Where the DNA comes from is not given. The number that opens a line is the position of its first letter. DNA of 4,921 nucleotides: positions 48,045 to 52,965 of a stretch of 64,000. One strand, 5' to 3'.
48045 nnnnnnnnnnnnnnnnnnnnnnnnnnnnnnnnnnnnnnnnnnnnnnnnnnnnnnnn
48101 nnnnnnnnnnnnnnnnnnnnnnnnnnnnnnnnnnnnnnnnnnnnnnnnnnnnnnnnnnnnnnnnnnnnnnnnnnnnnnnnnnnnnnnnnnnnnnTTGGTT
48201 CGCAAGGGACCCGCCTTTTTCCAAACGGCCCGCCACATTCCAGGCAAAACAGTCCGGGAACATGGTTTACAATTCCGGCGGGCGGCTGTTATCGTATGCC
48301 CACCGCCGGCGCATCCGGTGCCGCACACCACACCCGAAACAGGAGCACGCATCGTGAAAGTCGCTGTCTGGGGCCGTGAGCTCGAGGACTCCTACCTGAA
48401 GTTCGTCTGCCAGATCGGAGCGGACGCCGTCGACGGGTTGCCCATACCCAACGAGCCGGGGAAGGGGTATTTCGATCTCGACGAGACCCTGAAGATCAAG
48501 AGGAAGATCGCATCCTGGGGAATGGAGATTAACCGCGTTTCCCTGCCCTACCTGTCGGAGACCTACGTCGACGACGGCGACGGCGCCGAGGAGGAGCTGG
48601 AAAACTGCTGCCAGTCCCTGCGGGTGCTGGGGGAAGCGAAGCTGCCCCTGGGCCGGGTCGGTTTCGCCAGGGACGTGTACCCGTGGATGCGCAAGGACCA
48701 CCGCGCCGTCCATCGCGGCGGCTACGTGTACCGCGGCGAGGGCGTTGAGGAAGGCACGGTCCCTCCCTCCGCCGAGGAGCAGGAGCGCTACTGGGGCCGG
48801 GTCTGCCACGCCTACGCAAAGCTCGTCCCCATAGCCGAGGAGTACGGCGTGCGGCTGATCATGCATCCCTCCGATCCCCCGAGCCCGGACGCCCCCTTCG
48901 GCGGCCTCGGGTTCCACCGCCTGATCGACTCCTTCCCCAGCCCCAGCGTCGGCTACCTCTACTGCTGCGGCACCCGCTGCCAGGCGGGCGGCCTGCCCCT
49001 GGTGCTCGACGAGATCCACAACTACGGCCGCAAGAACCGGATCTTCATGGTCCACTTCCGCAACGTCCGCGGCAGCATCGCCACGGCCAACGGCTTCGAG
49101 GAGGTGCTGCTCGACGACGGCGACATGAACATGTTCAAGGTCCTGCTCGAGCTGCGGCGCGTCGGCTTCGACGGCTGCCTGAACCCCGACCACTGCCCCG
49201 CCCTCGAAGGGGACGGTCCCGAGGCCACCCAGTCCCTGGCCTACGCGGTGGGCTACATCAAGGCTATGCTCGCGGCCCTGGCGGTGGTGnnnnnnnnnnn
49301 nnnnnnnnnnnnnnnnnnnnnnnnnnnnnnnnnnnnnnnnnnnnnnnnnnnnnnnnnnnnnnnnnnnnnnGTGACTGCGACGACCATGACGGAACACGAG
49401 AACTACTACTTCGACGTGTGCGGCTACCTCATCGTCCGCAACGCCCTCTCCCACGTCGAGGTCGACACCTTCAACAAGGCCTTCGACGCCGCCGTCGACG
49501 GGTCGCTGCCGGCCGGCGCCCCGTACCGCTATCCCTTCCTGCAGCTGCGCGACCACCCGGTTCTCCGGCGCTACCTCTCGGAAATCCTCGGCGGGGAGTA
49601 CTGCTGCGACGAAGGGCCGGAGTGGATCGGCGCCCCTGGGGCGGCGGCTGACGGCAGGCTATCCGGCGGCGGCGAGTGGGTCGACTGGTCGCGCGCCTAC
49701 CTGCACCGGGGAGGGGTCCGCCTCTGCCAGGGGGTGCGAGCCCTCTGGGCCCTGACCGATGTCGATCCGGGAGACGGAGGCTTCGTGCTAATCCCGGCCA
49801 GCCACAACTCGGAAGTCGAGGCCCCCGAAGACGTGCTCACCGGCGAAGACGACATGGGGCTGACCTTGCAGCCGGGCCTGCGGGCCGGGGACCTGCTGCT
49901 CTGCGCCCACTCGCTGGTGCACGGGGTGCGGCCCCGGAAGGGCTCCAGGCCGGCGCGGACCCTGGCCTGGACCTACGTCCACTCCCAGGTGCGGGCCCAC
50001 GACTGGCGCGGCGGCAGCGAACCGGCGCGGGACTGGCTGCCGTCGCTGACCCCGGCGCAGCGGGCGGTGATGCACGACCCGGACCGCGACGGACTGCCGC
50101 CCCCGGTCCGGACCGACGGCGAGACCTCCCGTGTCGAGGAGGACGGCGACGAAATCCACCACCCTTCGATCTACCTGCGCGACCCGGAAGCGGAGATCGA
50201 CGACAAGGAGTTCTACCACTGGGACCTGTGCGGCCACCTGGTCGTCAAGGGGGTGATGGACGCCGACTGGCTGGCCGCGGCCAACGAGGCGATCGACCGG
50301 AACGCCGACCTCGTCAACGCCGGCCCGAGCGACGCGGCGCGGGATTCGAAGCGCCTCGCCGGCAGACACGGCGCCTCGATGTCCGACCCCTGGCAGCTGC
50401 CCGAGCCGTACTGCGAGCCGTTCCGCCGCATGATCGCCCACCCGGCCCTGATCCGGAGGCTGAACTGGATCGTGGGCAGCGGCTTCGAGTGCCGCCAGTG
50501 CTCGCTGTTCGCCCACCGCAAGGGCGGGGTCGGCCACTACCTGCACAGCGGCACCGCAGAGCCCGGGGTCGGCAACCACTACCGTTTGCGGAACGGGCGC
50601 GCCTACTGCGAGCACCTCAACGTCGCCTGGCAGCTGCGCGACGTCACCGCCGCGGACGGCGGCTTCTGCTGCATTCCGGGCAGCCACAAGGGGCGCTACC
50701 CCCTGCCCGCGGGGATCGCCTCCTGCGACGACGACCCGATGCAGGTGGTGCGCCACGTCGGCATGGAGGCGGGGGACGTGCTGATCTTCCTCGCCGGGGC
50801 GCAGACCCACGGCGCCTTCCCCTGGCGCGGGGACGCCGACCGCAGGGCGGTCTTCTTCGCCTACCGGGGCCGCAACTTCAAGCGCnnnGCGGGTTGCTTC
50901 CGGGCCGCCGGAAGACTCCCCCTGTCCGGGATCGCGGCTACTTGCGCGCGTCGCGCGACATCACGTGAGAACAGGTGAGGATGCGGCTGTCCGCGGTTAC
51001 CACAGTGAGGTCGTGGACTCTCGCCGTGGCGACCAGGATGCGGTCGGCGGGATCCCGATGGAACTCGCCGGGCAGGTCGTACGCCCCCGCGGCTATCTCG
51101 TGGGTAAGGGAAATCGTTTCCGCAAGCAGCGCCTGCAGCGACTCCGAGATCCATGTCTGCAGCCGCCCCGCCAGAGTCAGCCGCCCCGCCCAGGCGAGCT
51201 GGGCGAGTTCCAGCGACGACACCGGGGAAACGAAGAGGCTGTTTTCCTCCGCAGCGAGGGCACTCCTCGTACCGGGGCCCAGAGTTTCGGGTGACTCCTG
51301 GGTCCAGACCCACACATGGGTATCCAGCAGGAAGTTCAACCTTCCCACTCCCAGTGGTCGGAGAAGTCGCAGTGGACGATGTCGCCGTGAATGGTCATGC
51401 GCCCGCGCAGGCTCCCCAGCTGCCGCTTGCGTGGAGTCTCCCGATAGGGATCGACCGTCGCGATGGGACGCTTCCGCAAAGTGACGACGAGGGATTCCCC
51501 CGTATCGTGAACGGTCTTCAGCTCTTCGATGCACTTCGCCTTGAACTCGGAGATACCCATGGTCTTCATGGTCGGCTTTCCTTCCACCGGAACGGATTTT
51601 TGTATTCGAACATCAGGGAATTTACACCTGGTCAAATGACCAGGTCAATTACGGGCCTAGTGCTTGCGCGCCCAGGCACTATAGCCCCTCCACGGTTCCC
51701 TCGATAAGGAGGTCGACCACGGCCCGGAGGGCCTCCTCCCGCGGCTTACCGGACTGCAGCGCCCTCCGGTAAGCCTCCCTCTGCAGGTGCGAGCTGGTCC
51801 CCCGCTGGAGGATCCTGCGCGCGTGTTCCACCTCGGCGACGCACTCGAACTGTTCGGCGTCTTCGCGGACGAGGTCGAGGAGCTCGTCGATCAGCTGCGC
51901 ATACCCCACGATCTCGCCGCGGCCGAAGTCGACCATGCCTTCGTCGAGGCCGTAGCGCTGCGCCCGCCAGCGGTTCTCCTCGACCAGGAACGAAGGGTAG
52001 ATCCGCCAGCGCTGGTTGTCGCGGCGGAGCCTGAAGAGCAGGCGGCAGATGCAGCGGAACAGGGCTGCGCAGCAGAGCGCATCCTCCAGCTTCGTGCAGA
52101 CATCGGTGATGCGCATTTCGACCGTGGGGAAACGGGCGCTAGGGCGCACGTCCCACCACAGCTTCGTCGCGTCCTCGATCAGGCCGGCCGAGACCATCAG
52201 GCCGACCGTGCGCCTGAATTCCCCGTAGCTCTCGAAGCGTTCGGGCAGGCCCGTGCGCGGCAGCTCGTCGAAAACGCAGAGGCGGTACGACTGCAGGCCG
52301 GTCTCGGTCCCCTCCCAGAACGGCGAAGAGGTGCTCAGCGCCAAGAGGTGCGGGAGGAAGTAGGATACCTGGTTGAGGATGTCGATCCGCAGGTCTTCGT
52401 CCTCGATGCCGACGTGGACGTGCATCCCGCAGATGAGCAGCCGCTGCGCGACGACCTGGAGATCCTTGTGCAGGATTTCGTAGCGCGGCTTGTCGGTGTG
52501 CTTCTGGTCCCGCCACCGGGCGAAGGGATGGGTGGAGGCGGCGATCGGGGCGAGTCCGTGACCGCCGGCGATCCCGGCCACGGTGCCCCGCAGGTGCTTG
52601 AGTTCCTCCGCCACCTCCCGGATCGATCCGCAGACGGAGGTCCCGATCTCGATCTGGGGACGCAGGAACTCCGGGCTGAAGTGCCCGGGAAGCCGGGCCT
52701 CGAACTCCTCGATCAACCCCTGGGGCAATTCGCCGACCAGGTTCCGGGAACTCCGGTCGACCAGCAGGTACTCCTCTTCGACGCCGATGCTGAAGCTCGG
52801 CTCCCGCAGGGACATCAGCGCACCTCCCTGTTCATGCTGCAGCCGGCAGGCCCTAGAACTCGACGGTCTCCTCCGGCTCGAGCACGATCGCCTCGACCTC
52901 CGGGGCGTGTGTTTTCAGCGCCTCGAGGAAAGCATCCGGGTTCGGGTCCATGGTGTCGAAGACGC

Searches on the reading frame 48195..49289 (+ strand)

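Call 13: search_protein_families(library=pfam, proteins=[window:48195-49289:+], max_evalue=0.00001)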
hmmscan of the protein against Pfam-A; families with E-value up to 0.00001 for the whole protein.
window:48195-49289:+ (365 aa): 2 families
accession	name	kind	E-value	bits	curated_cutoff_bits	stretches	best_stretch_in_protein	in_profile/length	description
PF03786.19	UxuA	-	2.6e-19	69.7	23.7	1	197-343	178-328/352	D-mannonate dehydratase (UxuA)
PF01261.30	AP_endonuc_2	-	5.2e-10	39.9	31.1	1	73-331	6-227/249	Xylose isomerase-like TIM barrel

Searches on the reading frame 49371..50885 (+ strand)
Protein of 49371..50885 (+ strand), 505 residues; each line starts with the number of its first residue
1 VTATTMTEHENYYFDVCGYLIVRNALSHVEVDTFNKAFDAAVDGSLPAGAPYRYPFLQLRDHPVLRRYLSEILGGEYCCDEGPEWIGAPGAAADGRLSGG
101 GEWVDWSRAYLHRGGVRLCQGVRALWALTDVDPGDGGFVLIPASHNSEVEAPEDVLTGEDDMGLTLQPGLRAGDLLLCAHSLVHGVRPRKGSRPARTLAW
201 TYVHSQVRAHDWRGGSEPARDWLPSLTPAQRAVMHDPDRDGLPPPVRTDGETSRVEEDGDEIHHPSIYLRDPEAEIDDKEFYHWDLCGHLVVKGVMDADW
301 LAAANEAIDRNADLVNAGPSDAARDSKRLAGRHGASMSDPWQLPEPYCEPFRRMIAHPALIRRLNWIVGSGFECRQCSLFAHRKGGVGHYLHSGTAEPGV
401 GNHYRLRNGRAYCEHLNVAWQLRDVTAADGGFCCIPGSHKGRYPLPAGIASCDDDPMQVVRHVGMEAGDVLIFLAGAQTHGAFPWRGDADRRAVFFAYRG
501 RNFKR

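Call 13: search_protein_families(library=pfam, proteins=[window:49371-50885:+], max_evalue=0.00001)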
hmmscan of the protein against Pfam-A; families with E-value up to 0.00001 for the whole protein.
window:49371-50885:+ (505 aa): 1 family
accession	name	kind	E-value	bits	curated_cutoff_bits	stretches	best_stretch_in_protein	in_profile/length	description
PF05721.19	PhyH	-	9.1e-22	78.8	22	1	287-493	4-213/213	Phytanoyl-CoA dioxygenase (PhyH)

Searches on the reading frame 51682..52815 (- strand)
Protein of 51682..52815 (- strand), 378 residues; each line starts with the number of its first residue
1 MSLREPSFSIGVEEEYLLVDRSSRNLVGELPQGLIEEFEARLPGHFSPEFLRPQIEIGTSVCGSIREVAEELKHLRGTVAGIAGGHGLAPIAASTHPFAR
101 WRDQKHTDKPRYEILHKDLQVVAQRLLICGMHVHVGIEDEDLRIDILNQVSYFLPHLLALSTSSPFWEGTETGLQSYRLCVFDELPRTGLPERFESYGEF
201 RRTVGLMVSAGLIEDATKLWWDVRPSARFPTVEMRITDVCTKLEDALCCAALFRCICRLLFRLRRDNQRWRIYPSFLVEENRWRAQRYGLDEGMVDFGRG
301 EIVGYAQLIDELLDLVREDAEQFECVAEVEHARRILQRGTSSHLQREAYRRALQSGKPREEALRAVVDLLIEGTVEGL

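Call 13: search_protein_families(library=pfam, proteins=[window:51682-52815:-], max_evalue=0.00001)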
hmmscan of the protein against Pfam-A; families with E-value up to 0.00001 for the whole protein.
window:51682-52815:- (378 aa): 1 family
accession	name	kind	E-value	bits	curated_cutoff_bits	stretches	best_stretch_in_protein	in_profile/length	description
PF04107.18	GCS2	-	6e-57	193.7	21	1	11-290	2-291/291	Glutamate-cysteine ligase family 2(GCS2)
